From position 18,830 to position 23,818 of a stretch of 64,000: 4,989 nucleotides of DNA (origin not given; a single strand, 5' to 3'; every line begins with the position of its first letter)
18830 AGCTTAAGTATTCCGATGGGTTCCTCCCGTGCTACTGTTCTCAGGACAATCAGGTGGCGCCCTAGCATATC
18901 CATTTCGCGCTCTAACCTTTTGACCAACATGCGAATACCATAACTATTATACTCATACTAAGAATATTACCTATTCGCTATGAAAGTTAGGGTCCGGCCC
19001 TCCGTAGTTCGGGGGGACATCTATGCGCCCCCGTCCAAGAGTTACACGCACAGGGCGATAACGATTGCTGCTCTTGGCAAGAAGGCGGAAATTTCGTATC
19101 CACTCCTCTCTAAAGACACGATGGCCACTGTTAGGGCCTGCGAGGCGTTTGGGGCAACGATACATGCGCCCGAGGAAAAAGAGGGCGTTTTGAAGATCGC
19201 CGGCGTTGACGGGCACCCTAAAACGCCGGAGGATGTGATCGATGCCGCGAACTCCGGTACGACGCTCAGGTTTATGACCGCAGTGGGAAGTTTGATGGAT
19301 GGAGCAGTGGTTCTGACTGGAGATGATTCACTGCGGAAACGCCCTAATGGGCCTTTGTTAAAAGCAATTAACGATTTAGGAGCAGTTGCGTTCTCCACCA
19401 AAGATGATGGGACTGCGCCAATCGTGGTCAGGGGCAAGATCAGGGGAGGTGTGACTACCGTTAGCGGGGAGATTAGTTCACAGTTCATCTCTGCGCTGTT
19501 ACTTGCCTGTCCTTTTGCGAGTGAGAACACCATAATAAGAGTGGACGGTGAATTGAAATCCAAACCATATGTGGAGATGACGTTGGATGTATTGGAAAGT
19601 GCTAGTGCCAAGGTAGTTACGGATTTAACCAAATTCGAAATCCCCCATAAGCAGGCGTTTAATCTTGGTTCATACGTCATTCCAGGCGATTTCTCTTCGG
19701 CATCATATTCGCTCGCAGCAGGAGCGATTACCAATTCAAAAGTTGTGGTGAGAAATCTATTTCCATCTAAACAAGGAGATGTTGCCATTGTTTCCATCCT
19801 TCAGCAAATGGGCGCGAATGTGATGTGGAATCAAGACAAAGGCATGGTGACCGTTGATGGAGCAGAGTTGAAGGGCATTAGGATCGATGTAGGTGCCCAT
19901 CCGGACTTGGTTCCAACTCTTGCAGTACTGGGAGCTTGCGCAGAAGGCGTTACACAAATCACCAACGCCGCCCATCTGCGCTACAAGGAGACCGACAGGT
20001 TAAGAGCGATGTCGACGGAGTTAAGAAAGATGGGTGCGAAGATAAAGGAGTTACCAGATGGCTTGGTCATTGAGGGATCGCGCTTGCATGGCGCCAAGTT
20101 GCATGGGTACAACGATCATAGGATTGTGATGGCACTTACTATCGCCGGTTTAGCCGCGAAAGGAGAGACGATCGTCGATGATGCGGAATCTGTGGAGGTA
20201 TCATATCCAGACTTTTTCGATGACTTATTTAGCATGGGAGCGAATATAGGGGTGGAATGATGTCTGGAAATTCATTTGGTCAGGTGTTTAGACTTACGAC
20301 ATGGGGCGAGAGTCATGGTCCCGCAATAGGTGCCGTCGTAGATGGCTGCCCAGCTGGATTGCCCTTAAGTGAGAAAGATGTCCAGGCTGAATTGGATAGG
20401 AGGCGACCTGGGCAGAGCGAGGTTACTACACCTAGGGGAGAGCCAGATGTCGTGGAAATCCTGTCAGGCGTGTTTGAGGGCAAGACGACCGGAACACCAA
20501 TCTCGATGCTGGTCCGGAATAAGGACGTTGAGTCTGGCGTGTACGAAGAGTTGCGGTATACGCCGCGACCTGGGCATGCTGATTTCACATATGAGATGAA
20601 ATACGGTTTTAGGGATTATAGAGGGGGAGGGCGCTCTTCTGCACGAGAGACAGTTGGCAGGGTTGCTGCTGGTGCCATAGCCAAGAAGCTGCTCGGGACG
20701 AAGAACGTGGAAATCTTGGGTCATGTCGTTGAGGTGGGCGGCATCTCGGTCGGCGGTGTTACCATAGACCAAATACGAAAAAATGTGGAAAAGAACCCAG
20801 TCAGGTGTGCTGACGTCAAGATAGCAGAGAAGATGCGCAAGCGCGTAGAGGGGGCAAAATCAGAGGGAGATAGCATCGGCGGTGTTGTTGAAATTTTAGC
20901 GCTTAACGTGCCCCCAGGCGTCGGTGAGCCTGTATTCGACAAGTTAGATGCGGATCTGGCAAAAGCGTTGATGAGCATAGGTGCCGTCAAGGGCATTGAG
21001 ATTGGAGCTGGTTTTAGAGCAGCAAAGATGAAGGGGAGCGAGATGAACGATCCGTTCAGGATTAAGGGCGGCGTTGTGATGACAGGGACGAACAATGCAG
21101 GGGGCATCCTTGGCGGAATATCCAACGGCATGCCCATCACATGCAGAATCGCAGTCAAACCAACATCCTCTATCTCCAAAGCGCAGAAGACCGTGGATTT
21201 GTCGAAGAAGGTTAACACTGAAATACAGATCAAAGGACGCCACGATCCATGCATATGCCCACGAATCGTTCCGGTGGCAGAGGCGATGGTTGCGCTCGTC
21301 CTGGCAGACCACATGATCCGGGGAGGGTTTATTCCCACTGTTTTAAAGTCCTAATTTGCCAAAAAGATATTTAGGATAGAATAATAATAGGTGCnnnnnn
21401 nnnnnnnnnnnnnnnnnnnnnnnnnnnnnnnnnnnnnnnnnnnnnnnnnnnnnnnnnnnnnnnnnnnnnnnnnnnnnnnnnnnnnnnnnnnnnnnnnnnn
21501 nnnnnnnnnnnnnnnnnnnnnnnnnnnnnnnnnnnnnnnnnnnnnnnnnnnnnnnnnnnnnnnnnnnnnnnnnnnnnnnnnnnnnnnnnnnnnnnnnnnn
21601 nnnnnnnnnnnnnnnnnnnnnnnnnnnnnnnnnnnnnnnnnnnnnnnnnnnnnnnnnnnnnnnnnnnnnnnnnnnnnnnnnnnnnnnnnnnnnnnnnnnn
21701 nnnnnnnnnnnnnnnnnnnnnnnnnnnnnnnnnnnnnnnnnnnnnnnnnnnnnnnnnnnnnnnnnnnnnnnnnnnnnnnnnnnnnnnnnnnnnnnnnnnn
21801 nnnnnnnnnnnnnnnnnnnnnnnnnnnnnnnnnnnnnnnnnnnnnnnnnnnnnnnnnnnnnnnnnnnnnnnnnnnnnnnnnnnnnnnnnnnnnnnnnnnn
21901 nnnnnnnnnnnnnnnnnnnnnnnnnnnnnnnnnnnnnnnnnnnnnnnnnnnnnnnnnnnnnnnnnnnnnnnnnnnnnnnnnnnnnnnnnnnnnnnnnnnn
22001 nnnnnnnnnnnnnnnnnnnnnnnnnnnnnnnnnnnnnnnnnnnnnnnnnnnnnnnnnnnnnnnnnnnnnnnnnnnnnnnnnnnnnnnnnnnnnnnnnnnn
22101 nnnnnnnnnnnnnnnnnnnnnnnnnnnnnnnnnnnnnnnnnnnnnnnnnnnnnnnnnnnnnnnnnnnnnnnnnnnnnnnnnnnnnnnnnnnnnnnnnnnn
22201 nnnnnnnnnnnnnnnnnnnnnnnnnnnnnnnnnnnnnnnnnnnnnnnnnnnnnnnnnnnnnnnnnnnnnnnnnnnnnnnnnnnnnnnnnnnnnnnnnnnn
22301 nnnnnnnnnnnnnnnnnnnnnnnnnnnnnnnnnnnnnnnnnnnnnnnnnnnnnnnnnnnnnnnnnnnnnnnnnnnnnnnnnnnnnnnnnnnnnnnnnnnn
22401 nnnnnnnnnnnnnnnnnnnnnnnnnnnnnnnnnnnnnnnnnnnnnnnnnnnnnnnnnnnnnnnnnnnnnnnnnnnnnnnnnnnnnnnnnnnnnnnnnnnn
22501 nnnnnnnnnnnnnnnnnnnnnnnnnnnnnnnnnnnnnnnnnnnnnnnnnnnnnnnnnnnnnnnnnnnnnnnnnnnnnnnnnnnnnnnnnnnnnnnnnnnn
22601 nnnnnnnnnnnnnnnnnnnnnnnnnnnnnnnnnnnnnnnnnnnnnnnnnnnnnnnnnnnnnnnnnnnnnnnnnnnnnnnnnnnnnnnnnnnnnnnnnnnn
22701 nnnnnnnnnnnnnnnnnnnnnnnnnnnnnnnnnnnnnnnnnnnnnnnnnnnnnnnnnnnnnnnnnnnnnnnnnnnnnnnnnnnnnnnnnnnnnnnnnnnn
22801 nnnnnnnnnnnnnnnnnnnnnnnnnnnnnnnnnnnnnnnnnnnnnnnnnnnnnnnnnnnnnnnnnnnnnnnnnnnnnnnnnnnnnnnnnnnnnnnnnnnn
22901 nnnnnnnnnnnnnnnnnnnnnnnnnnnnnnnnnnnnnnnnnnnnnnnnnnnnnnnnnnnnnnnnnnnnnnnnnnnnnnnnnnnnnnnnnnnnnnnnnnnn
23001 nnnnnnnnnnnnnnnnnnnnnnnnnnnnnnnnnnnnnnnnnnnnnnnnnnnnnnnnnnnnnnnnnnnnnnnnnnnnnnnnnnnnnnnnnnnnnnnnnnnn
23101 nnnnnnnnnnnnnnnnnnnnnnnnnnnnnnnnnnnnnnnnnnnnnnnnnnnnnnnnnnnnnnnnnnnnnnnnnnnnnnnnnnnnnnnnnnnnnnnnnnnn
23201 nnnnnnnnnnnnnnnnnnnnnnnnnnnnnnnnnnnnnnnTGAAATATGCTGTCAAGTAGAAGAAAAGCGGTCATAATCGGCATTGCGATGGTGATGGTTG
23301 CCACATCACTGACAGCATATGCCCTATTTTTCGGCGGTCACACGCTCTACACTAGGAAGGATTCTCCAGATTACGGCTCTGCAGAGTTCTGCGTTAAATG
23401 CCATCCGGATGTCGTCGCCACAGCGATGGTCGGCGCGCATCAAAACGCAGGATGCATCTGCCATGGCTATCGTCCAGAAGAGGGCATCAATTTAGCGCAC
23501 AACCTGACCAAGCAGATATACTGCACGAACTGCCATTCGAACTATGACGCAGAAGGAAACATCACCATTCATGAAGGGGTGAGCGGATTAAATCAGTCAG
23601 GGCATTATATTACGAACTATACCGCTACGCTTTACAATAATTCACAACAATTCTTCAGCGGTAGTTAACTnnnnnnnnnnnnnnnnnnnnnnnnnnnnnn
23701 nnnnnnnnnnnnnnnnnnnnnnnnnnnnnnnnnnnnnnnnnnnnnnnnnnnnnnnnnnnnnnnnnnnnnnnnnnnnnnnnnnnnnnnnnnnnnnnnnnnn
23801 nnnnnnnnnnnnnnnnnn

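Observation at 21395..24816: Cytochrome-c cassette (about 17-heme MHC, small cytochrome, PGF-CTERM thioredoxin, CcdA) inserted inside the aromatic amino acid operon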

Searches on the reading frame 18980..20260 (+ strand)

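Call 5: search_protein_families(library=ncbifam, proteins=[window:18980-20260:+], max_evalue=0.01)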
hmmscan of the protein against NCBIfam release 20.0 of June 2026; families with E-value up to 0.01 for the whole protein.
window:18980-20260:+ (426 aa): 6 families
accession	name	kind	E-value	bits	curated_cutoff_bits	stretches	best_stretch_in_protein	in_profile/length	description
TIGR01356.1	aroA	equivalog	2.6e-134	448.2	287.25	1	12-421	1-414/415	3-phosphoshikimate 1-carboxyvinyltransferase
NF008816.0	PRK11860.1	equivalog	6.4e-77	259.2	943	1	10-420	15-436/662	bifunctional 3-phosphoshikimate 1-carboxyvinyltransferase/cytidylate kinase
NF011381.1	PRK14806.1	equivalog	1.5e-62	211.9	902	1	6-423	307-730/733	bifunctional prephenate dehydrogenase/3-phosphoshikimate 1-carboxyvinyltransferase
TIGR01072.1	murA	equivalog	9.5e-28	97.1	392.7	1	45-423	48-414/416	UDP-N-acetylglucosamine 1-carboxyvinyltransferase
NF006873.0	PRK09369.1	subfamily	1.7e-24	86.3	297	1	45-423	48-414/419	UDP-N-acetylglucosamine 1-carboxyvinyltransferase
NF009470.0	PRK12830.1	equivalog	1.9e-18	66.4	552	1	101-424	100-413/417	UDP-N-acetylglucosamine 1-carboxyvinyltransferase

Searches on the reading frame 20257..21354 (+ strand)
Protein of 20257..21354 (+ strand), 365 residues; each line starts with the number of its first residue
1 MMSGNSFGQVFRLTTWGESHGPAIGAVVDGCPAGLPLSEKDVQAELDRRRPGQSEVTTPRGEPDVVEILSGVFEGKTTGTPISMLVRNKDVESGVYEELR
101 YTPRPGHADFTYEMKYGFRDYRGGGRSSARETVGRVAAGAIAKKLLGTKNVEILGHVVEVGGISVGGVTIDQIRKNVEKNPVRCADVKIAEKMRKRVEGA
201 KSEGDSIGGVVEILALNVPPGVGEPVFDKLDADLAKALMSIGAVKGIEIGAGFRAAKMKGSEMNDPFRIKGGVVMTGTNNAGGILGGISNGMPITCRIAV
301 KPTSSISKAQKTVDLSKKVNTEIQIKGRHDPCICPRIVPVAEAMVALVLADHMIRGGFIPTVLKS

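Call 5: search_protein_families(library=ncbifam, proteins=[window:20257-21354:+], max_evalue=0.01)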
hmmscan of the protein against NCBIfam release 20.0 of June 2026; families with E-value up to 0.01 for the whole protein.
window:20257-21354:+ (365 aa): 3 families
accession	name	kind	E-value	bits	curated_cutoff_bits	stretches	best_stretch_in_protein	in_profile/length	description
NF003793.1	PRK05382.1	equivalog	2.8e-153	509.8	321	1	12-355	1-344/344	chorismate synthase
TIGR00033.1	aroC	equivalog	3.3e-148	493.3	212.2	1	11-356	1-347/351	chorismate synthase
NF009113.0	PRK12463.1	equivalog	2.4e-75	253.9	799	1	12-354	2-365/390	chorismate synthase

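Call 11: find_related_loci(query=window:20257-21354:+, collection=genome_contigs, flank=10000)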
Query window:20257-21354:+ (365 aa) in genome_contigs; peptide patterns used: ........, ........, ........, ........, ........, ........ (x = any residue, [..] = any of these).
169 stretches matched a pattern; 79 encode a relative of the query (tblastn E <= 1e-3); 79 distinct loci.
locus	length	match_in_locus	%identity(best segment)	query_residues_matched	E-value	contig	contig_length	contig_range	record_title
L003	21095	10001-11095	89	1-365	0e+0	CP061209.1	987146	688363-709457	MAG: Methanosarcinales archaeon isolate Met33H chromosome, complete genome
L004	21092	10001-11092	89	2-365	0e+0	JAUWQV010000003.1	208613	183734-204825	MAG: Methanocellales archaeon isolate CSMAG_2511 CSMAG_2511_k141_122220_length_208613_cov_24.7058, whole genome shotgun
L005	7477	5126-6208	78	1-361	0e+0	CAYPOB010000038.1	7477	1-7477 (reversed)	MAG TPA_asm: uncultured Methanocellales archaeon isolate binchicken_co24_98 genome assembly, contig: NODE_4443_length_74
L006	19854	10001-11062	68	1-354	8e-163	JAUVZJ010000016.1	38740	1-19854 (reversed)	MAG: Methanophagales archaeon isolate CSMAG_1265 CSMAG_1265_k141_17616_length_38740_cov_157.0233, whole genome shotgun s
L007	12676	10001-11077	61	2-359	1e-146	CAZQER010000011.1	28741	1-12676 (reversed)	MAG TPA_asm: uncultured archaeon isolate binchicken_co6_257 genome assembly, contig: NODE_1304_length_28741_cov_7.375654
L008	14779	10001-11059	61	1-358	8e-141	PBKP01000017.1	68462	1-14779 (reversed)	MAG: Nitrospina sp. isolate SP265 114602, whole genome shotgun sequence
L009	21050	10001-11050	62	2-355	9e-137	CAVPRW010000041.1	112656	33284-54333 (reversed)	MAG: uncultured Nitrospinota bacterium isolate MFD10007.bin.2.94 genome assembly, contig: contig_73979, whole genome sho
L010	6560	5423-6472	61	2-355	4e-136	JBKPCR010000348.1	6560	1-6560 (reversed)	MAG: bacterium isolate GB_EKS_MAG_00046 GB_EKS_000000522807, whole genome shotgun sequence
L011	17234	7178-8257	55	2-355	4e-130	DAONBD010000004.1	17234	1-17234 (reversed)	MAG TPA_asm: Candidatus Gracilibacteria bacterium isolate AMR_MDS_3956 NODE_2956_length_17234_cov_4.507014, whole genome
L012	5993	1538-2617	56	2-355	4e-130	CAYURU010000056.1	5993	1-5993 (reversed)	MAG TPA_asm: uncultured Candidatus Peribacteria bacterium isolate SRP192927_co1_1008 genome assembly, contig: NODE_37026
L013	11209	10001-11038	57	1-355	3e-129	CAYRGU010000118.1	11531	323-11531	MAG TPA_asm: uncultured Nitrospirota bacterium isolate binchicken_co203_448 genome assembly, contig: k141_4164051, whole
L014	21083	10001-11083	57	1-360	1e-128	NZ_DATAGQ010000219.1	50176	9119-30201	MAG: Geminicoccus sp. isolate SMAG_U6833 k141_10831, whole genome shotgun sequence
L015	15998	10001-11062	55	2-355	8e-128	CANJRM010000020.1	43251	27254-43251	MAG: Bacteroidetes bacterium isolate RH-23may17-600 genome assembly, contig: RH-23may17-C6108, whole genome shotgun sequ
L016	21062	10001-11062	56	3-357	4e-126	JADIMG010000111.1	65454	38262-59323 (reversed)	MAG: Candidatus Gallipaludibacter merdavium isolate G3-3990 G3M40__C319290_L65454_SRR9113688, whole genome shotgun seque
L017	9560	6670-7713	59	4-355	7e-126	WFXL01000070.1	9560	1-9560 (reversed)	MAG: Rhodospirillales bacterium isolate S141_52 k151_245961, whole genome shotgun sequence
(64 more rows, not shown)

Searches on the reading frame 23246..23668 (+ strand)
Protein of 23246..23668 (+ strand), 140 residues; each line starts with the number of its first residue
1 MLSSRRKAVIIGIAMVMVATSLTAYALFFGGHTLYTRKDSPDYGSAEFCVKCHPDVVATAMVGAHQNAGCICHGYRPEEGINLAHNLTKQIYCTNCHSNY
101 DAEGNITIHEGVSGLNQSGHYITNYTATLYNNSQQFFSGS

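Call 4: search_protein_families(library=pfam, proteins=[window:23246-23668:+], max_evalue=0.01)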
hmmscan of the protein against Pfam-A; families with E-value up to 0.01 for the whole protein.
window:23246-23668:+ (140 aa): 0 families

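Call 5: search_protein_families(library=ncbifam, proteins=[window:23246-23668:+], max_evalue=0.01)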
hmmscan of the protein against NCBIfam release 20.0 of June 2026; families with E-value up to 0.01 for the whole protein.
window:23246-23668:+ (140 aa): 5 families
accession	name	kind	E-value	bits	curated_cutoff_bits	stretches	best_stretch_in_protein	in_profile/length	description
NF040968.1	FeS_ExtO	equivalog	0.0012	17.8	200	1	45-102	20-74/416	selenite/tellurite reduction operon b-type cytochrome iron-sulfur cluster-binding subunit ExtO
TIGR03508.1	decahem_SO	subfamily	0.0013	18.3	192.2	1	40-110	64-137/258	DmsE family decaheme c-type cytochrome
NF040967.1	cytc_ExtN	equivalog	0.0013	17.7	200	1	45-102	20-74/415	selenite/tellurite reduction operon c-type cytochrome ExtN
NF008659.0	PRK11659.1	equivalog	0.0038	16.9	184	1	45-100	45-85/188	cytochrome c nitrite reductase pentaheme subunit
TIGR03153.1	cytochr_NrfH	equivalog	0.0093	16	134.2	0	70-126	31-87/138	cytochrome c nitrite reductase small subunit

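Call 39: search_solved_structures(query=window:23246-23668:+, max_evalue=1)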
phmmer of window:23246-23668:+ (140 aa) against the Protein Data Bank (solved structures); distinct sequences matched with E-value up to 1: 7.
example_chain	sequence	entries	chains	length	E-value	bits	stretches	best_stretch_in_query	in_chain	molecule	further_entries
4rkm_A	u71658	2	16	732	0.21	14.8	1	84-131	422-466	MccA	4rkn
8cuc_E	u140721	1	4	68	0.24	14.6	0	88-111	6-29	Sal-like protein 4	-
8a4i_I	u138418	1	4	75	0.32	14.2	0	87-111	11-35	Sal-like protein 4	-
7y3i_A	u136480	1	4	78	0.37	14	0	88-111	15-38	Sal-like protein 4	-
7y3k_A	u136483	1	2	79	0.38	13.9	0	88-111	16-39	Sal-like protein 4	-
1qdb_A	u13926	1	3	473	0.61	13.3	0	48-100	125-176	CYTOCHROME C NITRITE REDUCTASE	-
2epu_A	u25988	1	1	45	0.64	13.2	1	89-119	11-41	Zinc finger protein 32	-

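Call 64: find_homologous_proteins(query=window:23246-23668:+, max_evalue=0.001)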
Query window:23246-23668:+ (140 aa): 165 proteins with E <= 0.001 among 177 candidates; the best 120 are listed.
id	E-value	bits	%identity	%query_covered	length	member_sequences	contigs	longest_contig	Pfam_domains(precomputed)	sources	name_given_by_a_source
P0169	8.0e-79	280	85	100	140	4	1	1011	-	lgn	-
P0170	7.9e-75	267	84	100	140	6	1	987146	-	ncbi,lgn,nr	ncbi:MAG: hypothetical protein IB616_04355 [Methanosarcinales archaeon]|nr:MAG: hypothetical protein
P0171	8.2e-72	257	90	86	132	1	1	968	-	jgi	-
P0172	1.4e-68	247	87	90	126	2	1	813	-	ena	-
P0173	1.1e-50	189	62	96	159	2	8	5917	-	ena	-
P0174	4.3e-49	184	61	96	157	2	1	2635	-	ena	-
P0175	9.2e-49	183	60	93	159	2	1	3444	-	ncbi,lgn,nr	ncbi:MAG: hypothetical protein Q7J10_02815 [Methanosarcinaceae archaeon]|nr:hypothetical protein [Me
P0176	1.5e-48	182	59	98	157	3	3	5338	-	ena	-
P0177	7.6e-48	180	60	93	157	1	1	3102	-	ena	-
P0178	3.6e-47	178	58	96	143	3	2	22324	-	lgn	-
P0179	1.9e-45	172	59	98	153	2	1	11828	-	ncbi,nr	ncbi:MAG: hypothetical protein M8350_08680 [Methanosarcinaceae archaeon]|nr:hypothetical protein [Me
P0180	7.8e-45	170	58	93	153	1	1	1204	-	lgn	-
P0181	3.3e-44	168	56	97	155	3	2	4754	-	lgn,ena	-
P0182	8.4e-44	167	52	98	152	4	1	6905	-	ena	-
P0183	3.7e-43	165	57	96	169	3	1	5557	-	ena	-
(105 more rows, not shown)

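Call 70: search_protein_representatives(protein=window:23246-23668:+)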
Query: 140 residues. Proteins with E-value up to 0.001 (for the whole library): 22; up to 1e-10: 18; up to 1e-30: 2. The best 22 are listed.
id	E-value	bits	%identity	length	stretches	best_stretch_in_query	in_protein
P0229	6.6e-35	136.3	58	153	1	14-140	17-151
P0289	1.4e-32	128.7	51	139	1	6-139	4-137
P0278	2.1e-30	121.7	51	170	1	6-139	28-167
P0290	5.2e-27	110.7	51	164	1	8-138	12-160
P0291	1.9e-26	108.8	48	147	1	4-137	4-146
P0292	5.3e-25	104.2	40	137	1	10-137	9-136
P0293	7.1e-25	103.8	45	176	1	5-137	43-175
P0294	8.3e-25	103.6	45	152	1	5-138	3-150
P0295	8.2e-24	100.3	59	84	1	61-138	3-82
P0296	1.2e-22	96.5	49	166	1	8-131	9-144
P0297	1.3e-22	96.5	48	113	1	20-136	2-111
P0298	2.3e-22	95.7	42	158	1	10-137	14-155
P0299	3.2e-22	95.2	50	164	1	9-134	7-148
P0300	8.1e-21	90.6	58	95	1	14-95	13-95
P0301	9.9e-16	74.2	45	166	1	13-126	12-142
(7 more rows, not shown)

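Call 75: predict_structure(alignment_id=A3)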
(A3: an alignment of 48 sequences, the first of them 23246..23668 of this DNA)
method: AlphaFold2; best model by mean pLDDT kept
length: 140 residues; sequences in the alignment: 48
mean_pLDDT: 54.6   pTM: 0.32
mean pLDDT of the five models: 54.6, 51.6, 50.7, 50.5, 50.5
residues with pLDDT >= 90: 16; 70-90: 6; 50-70: 47; < 50: 71
segments of 3 or more residues with pLDDT < 50: 27-38, 68-77, 80-99, 109-124
pLDDT, mean of each block of 10 residues (from residue 1): 91 93 56 42 53 58 53 46 39 45 52 41 48 49
secondary structure, 60 per line:
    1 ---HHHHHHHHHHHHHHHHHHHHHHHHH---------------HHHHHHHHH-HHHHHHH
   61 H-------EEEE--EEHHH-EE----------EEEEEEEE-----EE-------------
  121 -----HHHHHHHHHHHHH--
elements in order: H4-28 H44-52 H54-61 E69-72 E93-100 H126-138
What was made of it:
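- On AvECN/MmcX cytochrome-nanowire family (tested for the small cytochrome): The structure model was too poor to use (call 75).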

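Call 76: search_solved_structures(query=A3, max_evalue=1, show_alignments=2)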
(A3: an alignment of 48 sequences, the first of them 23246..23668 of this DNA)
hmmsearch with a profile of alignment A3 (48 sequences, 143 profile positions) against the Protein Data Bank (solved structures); distinct sequences matched with E-value up to 1: 3.
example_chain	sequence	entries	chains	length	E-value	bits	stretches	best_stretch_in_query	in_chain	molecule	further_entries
8e5g_A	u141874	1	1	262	0.026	17.6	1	9-66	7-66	c-type cytochrome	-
1qo8_A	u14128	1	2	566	0.06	16.4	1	47-104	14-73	FLAVOCYTOCHROME C3 FUMARATE REDUCTASE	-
1bvb_A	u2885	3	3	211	0.085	15.9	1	47-112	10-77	CYTOCHROME C-554 | CYTOCHROME C554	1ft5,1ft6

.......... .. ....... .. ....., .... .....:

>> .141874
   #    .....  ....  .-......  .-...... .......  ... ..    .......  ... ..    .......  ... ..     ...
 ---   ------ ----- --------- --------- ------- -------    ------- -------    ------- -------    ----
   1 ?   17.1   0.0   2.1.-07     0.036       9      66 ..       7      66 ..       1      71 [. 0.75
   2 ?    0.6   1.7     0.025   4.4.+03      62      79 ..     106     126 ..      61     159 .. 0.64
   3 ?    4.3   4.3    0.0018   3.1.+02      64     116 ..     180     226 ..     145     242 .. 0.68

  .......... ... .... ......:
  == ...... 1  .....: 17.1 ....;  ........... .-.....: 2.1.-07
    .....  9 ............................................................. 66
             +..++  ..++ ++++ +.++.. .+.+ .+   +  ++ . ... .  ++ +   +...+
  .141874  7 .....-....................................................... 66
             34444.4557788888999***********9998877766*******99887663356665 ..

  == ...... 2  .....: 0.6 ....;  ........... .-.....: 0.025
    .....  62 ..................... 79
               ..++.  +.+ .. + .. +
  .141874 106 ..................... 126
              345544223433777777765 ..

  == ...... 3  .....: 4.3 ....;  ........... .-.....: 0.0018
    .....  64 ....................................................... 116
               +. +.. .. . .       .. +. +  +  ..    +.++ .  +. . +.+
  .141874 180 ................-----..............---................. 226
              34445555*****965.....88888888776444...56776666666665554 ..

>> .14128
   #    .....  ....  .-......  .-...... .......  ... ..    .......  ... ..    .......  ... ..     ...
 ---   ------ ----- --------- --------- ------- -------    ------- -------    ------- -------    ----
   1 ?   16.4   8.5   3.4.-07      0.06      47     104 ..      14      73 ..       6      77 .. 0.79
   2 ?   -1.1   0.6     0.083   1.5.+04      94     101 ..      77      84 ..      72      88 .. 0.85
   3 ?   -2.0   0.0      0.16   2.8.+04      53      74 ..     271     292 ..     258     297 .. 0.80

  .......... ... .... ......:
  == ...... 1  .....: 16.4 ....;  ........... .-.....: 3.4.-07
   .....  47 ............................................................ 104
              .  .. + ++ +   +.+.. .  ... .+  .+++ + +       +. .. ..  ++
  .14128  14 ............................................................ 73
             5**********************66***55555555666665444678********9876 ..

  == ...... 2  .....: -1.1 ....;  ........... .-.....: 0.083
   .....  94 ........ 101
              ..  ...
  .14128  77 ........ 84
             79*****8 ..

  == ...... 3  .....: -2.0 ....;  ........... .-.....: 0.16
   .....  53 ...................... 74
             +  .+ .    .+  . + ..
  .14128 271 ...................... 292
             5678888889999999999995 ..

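Call 86: find_related_loci(query=A3, collection=metagenome_contigs, flank=6000)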
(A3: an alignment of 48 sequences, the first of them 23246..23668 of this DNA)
Query A3 (140 aa) in metagenome_contigs; peptide patterns used: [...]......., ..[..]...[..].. (x = any residue, [..] = any of these).
293 stretches matched a pattern; 62 encode a relative of the query (tblastn E <= 1e-3); 62 distinct loci.
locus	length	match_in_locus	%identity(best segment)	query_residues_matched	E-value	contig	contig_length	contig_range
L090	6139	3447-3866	83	1-140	5e-78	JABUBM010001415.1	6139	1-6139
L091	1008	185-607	53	5-140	2e-45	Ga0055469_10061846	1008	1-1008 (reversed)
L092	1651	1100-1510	53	6-140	6e-44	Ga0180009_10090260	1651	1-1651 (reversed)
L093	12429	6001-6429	51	1-138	2e-43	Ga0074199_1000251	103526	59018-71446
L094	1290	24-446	53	5-140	1e-44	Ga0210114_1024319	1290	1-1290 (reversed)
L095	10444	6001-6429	48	1-138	4e-42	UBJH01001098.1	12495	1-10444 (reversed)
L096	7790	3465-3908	51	2-138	7e-39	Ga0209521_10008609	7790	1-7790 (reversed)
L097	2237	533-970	45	2-140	3e-38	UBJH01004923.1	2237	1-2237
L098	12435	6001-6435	47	5-140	2e-37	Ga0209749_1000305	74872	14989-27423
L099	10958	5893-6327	46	1-138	1e-37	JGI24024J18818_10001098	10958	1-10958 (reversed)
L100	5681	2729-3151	45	3-137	8e-37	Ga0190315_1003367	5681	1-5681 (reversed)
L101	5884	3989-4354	54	24-140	1e-36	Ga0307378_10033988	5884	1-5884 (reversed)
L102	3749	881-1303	46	5-137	2e-36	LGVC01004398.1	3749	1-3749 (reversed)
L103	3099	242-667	44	2-137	3e-36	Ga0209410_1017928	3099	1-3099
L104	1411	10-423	51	10-138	4e-37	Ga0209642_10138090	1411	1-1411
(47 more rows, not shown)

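Call 91: find_related_loci(query=A3, collection=viral_contigs, flank=5000)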
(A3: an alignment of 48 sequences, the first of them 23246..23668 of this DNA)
Query A3 (140 aa) in viral_contigs; peptide patterns used: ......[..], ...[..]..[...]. (x = any residue, [..] = any of these).
43 stretches matched a pattern, but none encodes a relative of the query by tblastn (E <= 1e-3).
